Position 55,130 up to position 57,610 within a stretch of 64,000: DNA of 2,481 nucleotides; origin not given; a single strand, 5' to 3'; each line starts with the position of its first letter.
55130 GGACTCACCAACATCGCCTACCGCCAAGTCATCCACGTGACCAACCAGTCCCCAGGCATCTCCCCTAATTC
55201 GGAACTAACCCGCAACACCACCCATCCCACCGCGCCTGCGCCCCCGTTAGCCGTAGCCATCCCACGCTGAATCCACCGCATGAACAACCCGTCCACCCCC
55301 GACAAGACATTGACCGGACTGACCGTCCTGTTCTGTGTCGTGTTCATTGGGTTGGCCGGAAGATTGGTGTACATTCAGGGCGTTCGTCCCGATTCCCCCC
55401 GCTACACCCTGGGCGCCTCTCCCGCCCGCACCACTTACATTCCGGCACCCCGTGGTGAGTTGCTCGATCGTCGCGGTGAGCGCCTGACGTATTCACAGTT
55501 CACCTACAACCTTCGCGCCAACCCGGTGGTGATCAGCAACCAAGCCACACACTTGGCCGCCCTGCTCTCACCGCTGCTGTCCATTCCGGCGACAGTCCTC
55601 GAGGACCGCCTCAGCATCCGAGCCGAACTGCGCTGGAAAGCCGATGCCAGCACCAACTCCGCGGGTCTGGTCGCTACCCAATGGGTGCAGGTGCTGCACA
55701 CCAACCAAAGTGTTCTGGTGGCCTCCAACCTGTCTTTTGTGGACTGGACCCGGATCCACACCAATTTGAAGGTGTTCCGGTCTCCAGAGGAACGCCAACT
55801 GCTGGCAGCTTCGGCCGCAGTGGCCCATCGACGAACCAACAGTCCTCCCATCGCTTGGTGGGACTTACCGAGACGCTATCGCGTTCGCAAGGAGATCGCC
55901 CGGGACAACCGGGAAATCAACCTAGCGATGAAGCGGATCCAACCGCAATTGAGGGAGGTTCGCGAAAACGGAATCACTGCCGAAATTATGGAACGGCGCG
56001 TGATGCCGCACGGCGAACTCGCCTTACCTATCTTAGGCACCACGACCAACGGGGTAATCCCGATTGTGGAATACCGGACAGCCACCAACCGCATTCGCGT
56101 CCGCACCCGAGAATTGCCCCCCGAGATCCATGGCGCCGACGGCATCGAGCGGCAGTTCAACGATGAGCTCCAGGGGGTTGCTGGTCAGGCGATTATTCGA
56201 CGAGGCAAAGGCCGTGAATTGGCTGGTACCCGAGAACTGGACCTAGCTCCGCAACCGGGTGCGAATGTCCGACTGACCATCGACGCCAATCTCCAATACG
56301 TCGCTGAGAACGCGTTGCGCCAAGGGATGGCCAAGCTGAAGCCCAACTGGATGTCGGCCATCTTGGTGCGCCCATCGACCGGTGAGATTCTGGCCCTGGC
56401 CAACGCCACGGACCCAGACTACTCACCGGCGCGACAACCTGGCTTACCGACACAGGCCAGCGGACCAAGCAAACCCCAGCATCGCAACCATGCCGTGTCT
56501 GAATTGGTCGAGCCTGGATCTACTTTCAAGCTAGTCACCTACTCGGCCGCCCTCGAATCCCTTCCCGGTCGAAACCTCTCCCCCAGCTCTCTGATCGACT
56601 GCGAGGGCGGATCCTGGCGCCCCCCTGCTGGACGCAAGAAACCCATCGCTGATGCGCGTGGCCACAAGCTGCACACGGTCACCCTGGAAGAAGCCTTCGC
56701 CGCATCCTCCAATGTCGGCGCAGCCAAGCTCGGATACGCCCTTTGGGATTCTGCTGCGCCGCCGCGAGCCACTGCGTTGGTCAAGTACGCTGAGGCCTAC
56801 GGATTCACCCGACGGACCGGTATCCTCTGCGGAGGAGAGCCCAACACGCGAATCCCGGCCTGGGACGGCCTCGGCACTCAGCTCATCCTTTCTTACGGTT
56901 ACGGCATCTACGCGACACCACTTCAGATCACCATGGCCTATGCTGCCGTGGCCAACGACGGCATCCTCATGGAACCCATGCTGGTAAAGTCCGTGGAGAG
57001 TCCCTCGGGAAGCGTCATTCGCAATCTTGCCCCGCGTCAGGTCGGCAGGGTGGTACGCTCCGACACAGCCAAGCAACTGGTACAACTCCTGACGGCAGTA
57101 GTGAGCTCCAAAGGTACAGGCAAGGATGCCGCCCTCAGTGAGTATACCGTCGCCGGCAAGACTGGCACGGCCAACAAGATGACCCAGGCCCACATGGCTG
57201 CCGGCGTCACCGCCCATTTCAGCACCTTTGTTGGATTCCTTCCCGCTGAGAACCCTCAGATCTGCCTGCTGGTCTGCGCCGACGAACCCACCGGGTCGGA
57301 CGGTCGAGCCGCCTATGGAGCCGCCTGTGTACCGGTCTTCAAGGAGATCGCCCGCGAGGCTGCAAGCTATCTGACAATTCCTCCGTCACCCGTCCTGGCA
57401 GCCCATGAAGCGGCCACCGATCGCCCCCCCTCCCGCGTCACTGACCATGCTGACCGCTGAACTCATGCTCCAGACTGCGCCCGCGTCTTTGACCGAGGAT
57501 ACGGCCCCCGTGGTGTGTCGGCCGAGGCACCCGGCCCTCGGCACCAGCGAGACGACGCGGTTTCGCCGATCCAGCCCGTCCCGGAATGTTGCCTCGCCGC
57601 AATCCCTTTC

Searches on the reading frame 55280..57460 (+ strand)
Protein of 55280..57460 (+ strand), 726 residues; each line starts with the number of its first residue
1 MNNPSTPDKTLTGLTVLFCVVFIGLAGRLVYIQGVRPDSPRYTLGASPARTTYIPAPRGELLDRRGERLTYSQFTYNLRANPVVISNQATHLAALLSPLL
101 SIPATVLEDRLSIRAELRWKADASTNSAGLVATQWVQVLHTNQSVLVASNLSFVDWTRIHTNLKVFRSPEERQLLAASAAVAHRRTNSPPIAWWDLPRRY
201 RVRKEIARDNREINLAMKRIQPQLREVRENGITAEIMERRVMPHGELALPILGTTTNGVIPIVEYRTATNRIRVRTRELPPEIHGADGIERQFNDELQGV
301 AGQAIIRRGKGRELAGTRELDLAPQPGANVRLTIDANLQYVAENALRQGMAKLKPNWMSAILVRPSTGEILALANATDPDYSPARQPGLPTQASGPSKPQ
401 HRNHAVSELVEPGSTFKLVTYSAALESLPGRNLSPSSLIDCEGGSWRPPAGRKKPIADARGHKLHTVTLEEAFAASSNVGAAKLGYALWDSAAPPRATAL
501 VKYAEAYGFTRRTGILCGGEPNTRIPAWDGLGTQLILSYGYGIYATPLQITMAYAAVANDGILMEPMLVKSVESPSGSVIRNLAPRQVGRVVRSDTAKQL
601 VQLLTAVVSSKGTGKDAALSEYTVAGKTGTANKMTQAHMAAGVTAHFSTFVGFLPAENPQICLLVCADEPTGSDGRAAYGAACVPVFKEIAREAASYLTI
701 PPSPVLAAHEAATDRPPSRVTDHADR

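Call 3: search_protein_families(library=pfam, proteins=[window:55280-57460:+], max_evalue=1)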
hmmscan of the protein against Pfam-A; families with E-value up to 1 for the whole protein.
window:55280-57460:+ (726 aa): 3 families
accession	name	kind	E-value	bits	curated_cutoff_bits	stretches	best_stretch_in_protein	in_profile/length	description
PF00905.27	Transpeptidase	-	5.6e-52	177.2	22.1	1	358-690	1-297/299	Penicillin binding protein transpeptidase domain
PF03717.20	PBP_dimer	-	1.2e-12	49.1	24.4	1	54-313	2-175/180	Penicillin-binding Protein dimerisation domain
PF15152.11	Kisspeptin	-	0.17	13.2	27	1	44-69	38-63/76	Kisspeptin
